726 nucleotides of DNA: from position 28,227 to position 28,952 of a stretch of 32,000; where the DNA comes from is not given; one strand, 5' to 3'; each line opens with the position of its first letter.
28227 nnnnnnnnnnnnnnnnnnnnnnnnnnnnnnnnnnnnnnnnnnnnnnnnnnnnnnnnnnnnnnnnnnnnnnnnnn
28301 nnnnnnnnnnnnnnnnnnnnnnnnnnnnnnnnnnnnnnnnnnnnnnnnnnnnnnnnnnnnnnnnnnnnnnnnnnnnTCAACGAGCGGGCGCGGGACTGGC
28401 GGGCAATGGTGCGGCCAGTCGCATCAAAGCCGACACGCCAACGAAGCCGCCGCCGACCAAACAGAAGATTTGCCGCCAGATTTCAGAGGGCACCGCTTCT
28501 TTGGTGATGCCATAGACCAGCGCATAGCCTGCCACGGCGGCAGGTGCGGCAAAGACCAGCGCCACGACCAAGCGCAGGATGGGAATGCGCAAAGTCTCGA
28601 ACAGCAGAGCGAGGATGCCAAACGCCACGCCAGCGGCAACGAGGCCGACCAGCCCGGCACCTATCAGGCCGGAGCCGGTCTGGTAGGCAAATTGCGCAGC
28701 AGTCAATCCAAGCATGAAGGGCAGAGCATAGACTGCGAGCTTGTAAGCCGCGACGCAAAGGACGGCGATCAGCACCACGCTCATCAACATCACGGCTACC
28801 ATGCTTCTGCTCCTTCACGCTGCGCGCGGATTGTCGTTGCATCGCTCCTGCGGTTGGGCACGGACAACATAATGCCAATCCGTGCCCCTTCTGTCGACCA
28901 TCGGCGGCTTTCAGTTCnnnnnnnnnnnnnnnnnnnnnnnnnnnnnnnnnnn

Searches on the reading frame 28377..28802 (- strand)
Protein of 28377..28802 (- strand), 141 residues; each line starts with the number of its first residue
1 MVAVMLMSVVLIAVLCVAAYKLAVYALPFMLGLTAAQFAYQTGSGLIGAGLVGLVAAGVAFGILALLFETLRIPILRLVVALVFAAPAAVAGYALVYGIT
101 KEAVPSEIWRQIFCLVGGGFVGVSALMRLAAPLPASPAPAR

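Call 34: search_protein_families(library=pfam, proteins=[window:28377-28802:-])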
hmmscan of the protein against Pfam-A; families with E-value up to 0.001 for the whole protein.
window:28377-28802:- (141 aa): 0 families

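Call 35: search_protein_families(library=ncbifam, proteins=[window:28377-28802:-], max_evalue=0.01)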
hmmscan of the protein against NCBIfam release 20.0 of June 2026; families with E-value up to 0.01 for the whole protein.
window:28377-28802:- (141 aa): 0 families

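Call 46: search_protein_families(library=pfam, proteins=[window:28377-28802:-], max_evalue=0.01)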
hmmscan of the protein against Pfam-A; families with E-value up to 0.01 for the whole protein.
window:28377-28802:- (141 aa): 0 families

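Call 49: find_encoding_contigs(protein=window:28377-28802:-, flank=6000, max_places=10)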
Protein window:28377-28802:- (141 aa): 2 contigs read that carry it; 2 places shown.
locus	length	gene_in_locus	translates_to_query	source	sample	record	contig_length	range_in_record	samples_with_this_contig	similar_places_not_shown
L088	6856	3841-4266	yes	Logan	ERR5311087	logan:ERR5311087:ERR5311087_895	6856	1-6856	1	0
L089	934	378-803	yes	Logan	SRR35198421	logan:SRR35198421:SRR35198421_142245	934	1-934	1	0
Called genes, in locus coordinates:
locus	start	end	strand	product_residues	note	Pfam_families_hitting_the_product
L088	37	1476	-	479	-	PF07690:MFS_1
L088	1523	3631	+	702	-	PF02897:Peptidase_S9_N, PF00326:Peptidase_S9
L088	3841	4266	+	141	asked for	-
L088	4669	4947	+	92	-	PF07275:ArdA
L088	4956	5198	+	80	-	PF07275:ArdA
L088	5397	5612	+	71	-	PF20109:Trans_reg_dom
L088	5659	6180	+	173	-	PF10074:RovC_DNA-bd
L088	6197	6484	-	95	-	PF10074:RovC_DNA-bd (weak)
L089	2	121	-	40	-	?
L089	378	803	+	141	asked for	-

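Call 69: find_homologous_proteins(query=L088:1523-3628:+, max_evalue=1e-100)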
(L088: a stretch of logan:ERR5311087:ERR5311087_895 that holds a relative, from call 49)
Query L088:1523-3628:+ (702 aa): 7490 proteins with E <= 1e-100 among 8000 candidates; the best 120 are listed.
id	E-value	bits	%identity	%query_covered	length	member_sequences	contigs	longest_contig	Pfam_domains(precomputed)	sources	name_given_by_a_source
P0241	0.0e+0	1626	100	100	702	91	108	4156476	PF00326.28,PF02897.22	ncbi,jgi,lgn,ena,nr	ncbi:prolyl oligopeptidase [Sphingomonas melonis TY]|jgi:prolyl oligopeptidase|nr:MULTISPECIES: prol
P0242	0.0e+0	1434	88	100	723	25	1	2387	PF00326.28,PF02897.22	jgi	jgi:prolyl oligopeptidase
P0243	0.0e+0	1430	89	97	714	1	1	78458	PF00326.28,PF02897.22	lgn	-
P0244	0.0e+0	1430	87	99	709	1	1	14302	PF00326.28,PF02897.22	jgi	jgi:prolyl oligopeptidase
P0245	0.0e+0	1418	88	97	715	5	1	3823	PF00326.28,PF02897.22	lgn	-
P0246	0.0e+0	1415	87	100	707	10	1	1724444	PF00326.28,PF02897.22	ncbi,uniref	ncbi:prolyl oligopeptidase family serine peptidase [Sphingomonas sp. XXL09]|uniref:prolyl oligopepti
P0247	0.0e+0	1413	86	99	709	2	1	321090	PF00326.28,PF02897.22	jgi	jgi:prolyl oligopeptidase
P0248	0.0e+0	1408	87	97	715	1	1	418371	PF00326.28,PF02897.22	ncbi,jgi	-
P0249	0.0e+0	1404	85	99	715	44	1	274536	PF00326.28,PF02897.22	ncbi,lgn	-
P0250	0.0e+0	1403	86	99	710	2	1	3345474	PF00326.28,PF02897.22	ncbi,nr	ncbi:S9 family peptidase [Sphingomonas sp. FARSPH]|nr:S9 family peptidase [Sphingomonas sp. FARSPH]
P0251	0.0e+0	1400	85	99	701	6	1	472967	PF00326.28,PF02897.22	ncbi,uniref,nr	ncbi:prolyl oligopeptidase family serine peptidase [Sphingomonas beigongshangi]|uniref:prolyl oligop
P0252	0.0e+0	1396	85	100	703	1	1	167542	PF00326.28,PF02897.22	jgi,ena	-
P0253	0.0e+0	1377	85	95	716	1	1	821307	PF00326.28,PF02897.22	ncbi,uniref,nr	ncbi:prolyl oligopeptidase family serine peptidase [Sphingomonas sp. A2-49]|uniref:prolyl oligopepti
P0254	0.0e+0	1376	86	97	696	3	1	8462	PF00326.28,PF02897.22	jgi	jgi:prolyl oligopeptidase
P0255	0.0e+0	1371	85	96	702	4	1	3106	PF00326.28,PF02897.22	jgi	jgi:prolyl oligopeptidase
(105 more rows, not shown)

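Call 70: find_encoding_contigs(protein=P0241, flank=4000, max_places=10)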
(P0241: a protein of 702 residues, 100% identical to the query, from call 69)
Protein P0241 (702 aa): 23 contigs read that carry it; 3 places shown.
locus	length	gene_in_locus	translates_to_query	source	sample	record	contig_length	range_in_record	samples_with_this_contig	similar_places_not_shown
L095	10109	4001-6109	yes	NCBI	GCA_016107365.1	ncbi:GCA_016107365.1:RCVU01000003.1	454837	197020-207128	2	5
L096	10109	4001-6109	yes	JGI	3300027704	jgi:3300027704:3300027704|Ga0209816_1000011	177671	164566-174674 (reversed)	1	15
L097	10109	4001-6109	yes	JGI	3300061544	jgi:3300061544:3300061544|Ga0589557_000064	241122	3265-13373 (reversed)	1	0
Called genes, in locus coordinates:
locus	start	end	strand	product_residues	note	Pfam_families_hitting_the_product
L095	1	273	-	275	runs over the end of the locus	PF00561:Abhydrolase_1, PF12146:Hydrolase_4, PF12697:Abhydrolase_6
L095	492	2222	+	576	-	PF05960:DUF885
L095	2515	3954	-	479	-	PF07690:MFS_1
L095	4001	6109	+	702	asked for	PF02897:Peptidase_S9_N, PF00326:Peptidase_S9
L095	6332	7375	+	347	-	PF13406:SLT_2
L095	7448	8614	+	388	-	PF00768:Peptidase_S11, PF13354:Beta-lactamase2, PF07943:PBP5_C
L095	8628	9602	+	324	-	PF13177:DNA_pol3_delta2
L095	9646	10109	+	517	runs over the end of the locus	PF00133:tRNA-synt_1, PF01406:tRNA-synt_1e (faint), PF01921:tRNA-synt_1f (faint), PF09334:tRNA-synt_1g, PF00133:tRNA-synt_1, PF19303:Anticodon_3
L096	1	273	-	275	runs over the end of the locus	PF00561:Abhydrolase_1, PF12146:Hydrolase_4, PF12697:Abhydrolase_6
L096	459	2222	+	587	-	PF05960:DUF885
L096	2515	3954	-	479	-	PF07690:MFS_1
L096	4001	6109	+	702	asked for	PF02897:Peptidase_S9_N, PF00326:Peptidase_S9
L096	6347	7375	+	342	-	PF13406:SLT_2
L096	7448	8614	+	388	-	PF00768:Peptidase_S11, PF13354:Beta-lactamase2, PF07943:PBP5_C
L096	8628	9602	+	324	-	PF13177:DNA_pol3_delta2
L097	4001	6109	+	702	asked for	PF02897:Peptidase_S9_N, PF00326:Peptidase_S9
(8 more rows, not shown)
